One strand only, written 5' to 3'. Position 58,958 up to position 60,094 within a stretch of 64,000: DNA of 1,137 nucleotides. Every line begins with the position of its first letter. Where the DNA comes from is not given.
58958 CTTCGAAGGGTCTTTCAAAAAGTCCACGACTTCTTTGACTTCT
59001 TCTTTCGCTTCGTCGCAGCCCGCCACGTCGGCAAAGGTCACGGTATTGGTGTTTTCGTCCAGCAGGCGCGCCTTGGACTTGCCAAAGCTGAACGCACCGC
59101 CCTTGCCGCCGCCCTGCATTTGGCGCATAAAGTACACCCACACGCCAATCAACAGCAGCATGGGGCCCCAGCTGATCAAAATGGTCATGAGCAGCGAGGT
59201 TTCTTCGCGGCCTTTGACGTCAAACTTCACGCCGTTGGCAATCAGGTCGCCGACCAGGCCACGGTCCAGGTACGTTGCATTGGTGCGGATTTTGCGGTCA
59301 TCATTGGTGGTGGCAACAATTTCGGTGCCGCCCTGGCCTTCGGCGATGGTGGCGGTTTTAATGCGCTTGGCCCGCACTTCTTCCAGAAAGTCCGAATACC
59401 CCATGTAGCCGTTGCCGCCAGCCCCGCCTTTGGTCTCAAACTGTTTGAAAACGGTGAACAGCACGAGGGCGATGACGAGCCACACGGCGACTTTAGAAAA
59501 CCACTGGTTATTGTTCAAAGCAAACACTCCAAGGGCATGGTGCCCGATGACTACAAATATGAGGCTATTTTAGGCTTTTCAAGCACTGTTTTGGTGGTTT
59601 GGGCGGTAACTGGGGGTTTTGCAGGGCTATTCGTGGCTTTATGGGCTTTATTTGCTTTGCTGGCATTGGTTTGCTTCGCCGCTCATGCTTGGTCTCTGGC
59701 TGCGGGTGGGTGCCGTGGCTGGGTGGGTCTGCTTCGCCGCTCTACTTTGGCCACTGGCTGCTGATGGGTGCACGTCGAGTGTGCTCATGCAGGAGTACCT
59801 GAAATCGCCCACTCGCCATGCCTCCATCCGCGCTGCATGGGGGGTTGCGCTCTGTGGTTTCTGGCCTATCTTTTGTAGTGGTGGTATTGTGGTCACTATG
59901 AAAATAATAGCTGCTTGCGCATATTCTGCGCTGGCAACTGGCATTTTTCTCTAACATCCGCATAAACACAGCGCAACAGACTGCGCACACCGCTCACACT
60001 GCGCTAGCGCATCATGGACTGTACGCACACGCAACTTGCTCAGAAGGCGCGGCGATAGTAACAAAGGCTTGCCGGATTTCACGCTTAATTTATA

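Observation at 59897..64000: Integron-type gene cassette array without an integrase, abutting ftsH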

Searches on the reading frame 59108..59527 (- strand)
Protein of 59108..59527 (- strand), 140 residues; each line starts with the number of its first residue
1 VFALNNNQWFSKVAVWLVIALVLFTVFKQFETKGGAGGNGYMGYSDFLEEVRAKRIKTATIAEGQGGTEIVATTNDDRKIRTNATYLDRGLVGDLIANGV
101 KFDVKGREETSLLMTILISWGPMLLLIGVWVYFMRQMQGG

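Call 23: find_related_loci(query=window:59108-59527:-, collection=genome_contigs, flank=10000)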
Query window:59108-59527:- (140 aa) in genome_contigs; peptide patterns used: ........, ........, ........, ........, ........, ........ (x = any residue, [..] = any of these).
599 stretches matched a pattern (row limit reached: there are more); 562 encode a relative of the query (tblastn E <= 1e-3); the best 80 are kept; 80 distinct loci.
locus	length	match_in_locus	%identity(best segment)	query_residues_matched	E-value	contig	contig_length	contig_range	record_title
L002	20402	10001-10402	91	6-140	4e-79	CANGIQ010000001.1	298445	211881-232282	MAG: Comamonadaceae bacterium isolate Jr-7aug17-121 genome assembly, contig: Jr-7aug17-C22, whole genome shotgun sequenc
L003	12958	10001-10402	90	6-140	6e-78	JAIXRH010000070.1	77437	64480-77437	MAG: Comamonadaceae bacterium isolate C4_MAG_00057 pond_C4_MAG_00057_000000000074, whole genome shotgun sequence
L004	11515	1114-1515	90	6-140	8e-78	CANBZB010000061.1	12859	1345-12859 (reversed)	MAG: Burkholderiales bacterium isolate JR-MC-D-240519-107 genome assembly, contig: JR-MC-D-240519-C6545, whole genome sh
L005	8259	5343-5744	90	6-140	1e-77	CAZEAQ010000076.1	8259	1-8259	MAG TPA_asm: uncultured Bordetella sp. isolate SRP220891_co5_70 genome assembly, contig: NODE_7148_length_8259_cov_18.52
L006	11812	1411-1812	89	6-140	2e-77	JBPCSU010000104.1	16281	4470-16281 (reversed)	MAG: Limnohabitans sp. S1Ck117_144665_flag_1_multi_5.3830_len_16281, whole genome shotgun sequence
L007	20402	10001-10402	90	6-140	1e-77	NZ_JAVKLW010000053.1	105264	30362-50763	MAG: Limnohabitans sp. isolate AaM_T123_4 k141_12395, whole genome shotgun sequence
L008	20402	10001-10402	87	6-140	4e-77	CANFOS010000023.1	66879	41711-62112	MAG: Comamonadaceae bacterium isolate Jr-14may18-246 genome assembly, contig: Jr-14may18-C642, whole genome shotgun sequ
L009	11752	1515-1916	88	6-140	9e-77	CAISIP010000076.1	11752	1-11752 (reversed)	MAG: uncultured beta proteobacterium isolate UppL5_bin-1796 genome assembly, contig: bin-1796:076/675, whole genome shot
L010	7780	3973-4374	87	6-140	8e-77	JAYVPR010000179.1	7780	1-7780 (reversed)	MAG: Polaromonas sp. isolate GL72_DN_metabinner_61 GL72_DN_metabinner_61_178, whole genome shotgun sequence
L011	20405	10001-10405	86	6-140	6e-77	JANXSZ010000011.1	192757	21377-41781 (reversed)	MAG: Betaproteobacteria bacterium isolate 338R_metabat_122 338R_k141_405191, whole genome shotgun sequence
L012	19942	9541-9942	87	6-140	2e-76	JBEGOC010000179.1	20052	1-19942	MAG: Pseudomonadota bacterium isolate NASQAN2016_178_B_bin.26 scaffold_296570, whole genome shotgun sequence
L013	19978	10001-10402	87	6-140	2e-76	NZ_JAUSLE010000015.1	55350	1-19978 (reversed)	MAG: Rhodoferax sp. isolate E19_concoct.bin.1 E19_k141_599969, whole genome shotgun sequence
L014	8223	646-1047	86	6-140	2e-76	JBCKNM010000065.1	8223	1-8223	Polaromonas sp. isolate SLM_MC1B_24-A05 Node_65_length_8223_cov_17.134680, whole genome shotgun sequence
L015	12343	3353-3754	84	6-140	6e-76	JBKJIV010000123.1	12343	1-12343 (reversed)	MAG: Polaromonas sp. isolate ant_bin.179 S1Ck117_1510963_flag_0_multi_95.9223_len_12343, whole genome shotgun sequence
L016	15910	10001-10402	86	6-140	2e-76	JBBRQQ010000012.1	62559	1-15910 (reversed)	MAG: Burkholderiales bacterium isolate metawrap_la1_58 W_la1_58_k141_1848253L_62559_cov_15.5400, whole genome shotgun se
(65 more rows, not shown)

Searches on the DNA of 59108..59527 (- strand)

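Call 65: search_with_rna_model(model_id=R2, sources=[L002, L003, L004, L005, L006, L007, L008, L009, L010, L011, L012, L013, L014, L015, L016, L017, L018, L019, L020, L021, L022, L023, L024, L025, L026, L027, L028, L029, L030, L031, L032, L033, L034, L035, L036, L037, L038, L039, L040, L041, L042, L043, L044, L045, L046, L047, L048, L049, L050, L051, L052, L053, L054, L055, L056, L057, L058, L059, L060, L061, L062, L063, L064, L065, L066, L067, L068, L069, L070, L071, L072, L073, L074, L075, L076, L077, L078, L079, L080, L081, L100, window], filters=default, max_evalue=10)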
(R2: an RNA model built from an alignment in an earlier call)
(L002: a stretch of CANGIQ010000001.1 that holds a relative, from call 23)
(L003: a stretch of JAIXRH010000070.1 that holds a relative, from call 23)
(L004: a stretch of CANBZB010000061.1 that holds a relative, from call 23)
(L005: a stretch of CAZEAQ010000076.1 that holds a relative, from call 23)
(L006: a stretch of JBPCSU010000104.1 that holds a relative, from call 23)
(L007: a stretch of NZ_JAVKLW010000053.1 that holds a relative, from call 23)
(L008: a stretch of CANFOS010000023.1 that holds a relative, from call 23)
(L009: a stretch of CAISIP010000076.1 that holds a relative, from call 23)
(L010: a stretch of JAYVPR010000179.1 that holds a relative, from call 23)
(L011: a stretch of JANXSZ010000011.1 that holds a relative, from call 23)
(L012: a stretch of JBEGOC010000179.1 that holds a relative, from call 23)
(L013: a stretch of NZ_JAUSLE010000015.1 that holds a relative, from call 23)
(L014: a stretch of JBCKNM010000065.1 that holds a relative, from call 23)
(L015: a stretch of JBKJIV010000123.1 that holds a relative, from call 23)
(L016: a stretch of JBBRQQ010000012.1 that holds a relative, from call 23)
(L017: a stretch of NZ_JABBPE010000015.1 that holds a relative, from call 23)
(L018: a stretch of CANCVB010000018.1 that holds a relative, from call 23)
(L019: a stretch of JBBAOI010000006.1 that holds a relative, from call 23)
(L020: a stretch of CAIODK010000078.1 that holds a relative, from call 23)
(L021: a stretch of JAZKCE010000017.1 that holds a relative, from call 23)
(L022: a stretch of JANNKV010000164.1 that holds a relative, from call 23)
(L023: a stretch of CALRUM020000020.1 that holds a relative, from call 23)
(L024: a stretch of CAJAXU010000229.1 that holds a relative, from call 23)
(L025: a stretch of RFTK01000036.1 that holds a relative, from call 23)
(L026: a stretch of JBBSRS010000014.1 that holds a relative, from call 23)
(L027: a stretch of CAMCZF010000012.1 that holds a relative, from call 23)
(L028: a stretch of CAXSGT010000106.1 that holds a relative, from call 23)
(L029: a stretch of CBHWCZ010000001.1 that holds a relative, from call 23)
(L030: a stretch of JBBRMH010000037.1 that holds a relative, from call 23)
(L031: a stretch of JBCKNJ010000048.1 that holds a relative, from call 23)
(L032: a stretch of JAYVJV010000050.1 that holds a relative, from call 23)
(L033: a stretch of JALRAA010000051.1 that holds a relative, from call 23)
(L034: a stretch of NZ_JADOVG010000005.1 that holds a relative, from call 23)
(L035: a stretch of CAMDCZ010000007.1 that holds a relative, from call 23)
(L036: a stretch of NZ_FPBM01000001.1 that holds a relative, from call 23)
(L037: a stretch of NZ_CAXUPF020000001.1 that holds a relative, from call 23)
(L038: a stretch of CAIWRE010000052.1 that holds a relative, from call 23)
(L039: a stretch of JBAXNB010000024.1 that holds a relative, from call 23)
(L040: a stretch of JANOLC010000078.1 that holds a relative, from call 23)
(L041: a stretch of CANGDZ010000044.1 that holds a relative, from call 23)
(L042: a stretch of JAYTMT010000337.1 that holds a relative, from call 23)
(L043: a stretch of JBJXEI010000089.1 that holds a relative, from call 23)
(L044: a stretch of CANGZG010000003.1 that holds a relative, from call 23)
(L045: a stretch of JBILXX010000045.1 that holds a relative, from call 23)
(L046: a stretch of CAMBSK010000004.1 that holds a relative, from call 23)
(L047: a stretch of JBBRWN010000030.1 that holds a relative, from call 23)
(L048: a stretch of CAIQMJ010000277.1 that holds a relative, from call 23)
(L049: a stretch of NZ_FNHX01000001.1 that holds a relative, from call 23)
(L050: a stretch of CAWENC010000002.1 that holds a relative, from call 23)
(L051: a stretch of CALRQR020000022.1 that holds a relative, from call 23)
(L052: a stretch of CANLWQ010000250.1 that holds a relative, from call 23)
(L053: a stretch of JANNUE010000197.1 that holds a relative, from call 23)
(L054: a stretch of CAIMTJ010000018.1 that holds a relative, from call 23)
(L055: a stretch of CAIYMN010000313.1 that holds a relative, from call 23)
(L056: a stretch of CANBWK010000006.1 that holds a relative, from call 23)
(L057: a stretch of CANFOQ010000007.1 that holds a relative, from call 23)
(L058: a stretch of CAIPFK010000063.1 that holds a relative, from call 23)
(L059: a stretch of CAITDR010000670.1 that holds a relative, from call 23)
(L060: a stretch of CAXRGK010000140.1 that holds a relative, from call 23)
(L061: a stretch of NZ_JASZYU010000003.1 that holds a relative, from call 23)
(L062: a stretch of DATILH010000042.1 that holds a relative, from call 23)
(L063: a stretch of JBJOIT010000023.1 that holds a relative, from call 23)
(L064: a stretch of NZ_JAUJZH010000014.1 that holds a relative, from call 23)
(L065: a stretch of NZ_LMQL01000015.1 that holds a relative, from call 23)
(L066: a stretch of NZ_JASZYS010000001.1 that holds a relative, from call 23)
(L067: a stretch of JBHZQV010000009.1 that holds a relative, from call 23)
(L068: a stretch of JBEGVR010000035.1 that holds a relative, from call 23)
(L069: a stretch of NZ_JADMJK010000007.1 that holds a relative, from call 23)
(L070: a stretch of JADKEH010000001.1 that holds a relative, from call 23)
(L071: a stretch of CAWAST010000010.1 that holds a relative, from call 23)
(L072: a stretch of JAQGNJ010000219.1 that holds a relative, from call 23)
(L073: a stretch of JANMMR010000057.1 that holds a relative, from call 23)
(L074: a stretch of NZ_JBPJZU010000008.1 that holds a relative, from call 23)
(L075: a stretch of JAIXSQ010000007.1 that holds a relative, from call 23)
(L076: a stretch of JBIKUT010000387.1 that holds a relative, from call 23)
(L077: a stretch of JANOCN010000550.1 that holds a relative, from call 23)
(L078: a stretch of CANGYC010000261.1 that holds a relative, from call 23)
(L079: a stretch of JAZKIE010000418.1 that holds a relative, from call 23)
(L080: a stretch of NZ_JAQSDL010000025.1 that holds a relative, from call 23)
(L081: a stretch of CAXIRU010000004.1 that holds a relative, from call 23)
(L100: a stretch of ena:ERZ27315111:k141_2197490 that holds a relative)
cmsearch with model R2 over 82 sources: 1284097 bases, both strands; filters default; matches with E-value up to 10: 3.
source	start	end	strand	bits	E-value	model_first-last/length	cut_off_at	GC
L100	1902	1970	+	42.1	3.8e-08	1-72/72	no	0.55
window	62688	62747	+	28.8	0.00028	1-72/72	no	0.53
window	61262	61334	+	17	0.75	1-72/72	no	0.56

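Call 108: search_with_rna_model(model_id=R3, sources=[L002, L003, L004, L005, L006, L007, L008, L009, L010, L011, L012, L013, L014, L015, L016, L017, L018, L019, L020, L021, L022, L023, L024, L025, L026, L027, L028, L029, L030, L031, L032, L033, L034, L035, L036, L037, L038, L039, L040, L041, L042, L043, L044, L045, L046, L047, L048, L049, L050, L051, L052, L053, L054, L055, L056, L057, L058, L059, L060, L061, L062, L063, L064, L065, L066, L067, L068, L069, L070, L071, L072, L073, L074, L075, L076, L077, L078, L079, L080, L081, L101, L103, L104, L108, L109, L100, window], filters=default, max_evalue=10)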
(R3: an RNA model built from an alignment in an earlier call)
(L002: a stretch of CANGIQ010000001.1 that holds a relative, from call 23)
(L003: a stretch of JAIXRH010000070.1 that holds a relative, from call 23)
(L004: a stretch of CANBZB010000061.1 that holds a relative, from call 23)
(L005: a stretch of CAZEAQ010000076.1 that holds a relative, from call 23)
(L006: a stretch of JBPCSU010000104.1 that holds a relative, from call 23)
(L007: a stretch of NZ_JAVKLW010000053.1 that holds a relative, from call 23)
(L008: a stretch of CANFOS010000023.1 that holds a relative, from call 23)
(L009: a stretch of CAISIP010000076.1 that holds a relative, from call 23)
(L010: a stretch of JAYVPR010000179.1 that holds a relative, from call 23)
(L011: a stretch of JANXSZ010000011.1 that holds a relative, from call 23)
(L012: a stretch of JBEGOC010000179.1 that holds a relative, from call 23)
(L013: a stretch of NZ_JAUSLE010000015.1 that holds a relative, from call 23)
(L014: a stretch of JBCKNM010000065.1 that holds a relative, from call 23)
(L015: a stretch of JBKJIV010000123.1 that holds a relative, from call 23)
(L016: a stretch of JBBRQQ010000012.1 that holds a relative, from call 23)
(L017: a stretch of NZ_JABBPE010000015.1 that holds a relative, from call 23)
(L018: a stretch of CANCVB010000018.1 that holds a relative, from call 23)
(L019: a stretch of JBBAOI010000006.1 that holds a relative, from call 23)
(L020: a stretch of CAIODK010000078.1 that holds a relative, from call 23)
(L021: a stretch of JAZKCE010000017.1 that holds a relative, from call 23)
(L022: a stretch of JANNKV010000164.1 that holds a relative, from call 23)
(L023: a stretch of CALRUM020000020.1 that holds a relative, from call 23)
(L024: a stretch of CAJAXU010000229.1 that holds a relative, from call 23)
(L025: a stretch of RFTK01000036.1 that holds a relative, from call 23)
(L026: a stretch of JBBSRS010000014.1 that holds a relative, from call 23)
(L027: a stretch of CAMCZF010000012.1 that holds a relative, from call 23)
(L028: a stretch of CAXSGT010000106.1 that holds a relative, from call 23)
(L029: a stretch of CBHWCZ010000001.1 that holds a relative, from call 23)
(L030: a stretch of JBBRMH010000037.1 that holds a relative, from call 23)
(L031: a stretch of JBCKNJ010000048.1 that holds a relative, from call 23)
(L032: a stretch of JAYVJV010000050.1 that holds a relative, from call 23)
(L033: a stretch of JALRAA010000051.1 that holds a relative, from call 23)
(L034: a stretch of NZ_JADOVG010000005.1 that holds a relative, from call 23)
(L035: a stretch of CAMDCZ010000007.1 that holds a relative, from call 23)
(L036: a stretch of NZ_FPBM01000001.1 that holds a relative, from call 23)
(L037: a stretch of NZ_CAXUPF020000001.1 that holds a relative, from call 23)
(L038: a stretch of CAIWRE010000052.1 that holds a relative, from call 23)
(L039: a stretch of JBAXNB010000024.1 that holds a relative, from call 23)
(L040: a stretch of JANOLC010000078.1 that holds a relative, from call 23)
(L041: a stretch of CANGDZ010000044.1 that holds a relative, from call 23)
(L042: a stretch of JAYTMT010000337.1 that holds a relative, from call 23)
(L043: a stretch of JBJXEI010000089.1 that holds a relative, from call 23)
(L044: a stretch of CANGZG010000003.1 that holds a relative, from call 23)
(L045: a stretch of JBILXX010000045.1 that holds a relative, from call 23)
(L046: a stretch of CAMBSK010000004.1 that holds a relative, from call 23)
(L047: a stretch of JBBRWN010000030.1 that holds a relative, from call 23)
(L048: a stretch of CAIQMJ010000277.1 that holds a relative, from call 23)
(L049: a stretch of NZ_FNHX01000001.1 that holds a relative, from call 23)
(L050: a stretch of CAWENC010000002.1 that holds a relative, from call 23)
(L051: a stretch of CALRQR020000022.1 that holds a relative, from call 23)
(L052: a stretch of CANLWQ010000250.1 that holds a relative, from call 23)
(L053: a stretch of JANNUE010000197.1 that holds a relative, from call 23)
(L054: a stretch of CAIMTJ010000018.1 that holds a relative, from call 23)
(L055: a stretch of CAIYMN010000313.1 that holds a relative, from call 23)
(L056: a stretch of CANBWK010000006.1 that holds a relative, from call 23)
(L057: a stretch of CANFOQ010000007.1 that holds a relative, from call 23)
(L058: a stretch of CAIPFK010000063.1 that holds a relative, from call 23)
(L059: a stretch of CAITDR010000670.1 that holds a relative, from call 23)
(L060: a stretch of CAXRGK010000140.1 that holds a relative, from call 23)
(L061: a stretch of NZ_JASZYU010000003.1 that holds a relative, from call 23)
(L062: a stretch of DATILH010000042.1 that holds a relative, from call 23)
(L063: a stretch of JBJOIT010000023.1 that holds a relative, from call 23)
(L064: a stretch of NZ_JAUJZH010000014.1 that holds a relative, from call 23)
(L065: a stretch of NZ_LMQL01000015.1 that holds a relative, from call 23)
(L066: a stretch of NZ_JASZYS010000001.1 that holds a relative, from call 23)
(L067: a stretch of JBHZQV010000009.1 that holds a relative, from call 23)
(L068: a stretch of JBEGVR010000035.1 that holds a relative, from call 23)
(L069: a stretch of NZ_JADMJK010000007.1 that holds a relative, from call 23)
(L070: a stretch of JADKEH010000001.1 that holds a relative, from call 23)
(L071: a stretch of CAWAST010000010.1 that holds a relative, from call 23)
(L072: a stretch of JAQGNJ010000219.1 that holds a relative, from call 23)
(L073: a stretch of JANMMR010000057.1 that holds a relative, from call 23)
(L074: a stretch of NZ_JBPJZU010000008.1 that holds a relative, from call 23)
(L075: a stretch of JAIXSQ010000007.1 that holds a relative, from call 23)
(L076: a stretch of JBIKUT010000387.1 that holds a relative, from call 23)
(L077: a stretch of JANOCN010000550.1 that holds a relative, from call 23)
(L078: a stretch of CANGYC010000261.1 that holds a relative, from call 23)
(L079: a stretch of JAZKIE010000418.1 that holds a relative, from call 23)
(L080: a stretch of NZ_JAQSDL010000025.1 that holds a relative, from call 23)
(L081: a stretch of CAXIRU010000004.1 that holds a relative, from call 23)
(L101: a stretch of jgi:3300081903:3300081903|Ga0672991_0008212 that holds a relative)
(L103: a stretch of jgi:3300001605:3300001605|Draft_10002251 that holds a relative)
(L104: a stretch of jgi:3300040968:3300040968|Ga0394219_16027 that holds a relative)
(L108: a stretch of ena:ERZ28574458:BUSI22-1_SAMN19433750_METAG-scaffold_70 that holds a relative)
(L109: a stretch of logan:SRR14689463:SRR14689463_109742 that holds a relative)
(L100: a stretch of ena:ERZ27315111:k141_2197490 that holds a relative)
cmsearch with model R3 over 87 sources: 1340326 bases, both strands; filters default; matches with E-value up to 10: 6.
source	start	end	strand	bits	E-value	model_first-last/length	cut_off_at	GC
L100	1902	1970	+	43.2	7.2e-07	1-63/63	no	0.55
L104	6585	6647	+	41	2.4e-06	1-63/63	no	0.57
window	62688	62747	+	36.6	2.9e-05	1-63/63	no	0.53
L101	9619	9733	+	25.7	0.013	1-63/63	no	0.48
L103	10354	10416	+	18.3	0.84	1-63/63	no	0.58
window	61872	61920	+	15.6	3.7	1-63/63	no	0.53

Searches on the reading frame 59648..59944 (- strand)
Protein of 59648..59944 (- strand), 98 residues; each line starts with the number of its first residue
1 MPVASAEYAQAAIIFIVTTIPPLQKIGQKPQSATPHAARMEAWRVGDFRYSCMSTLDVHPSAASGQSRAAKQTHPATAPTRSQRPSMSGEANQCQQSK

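Call 85: search_protein_families(library=pfam, proteins=[window:59648-59944:-], max_evalue=0.01)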
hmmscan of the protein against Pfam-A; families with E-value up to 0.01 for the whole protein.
window:59648-59944:- (98 aa): 0 families
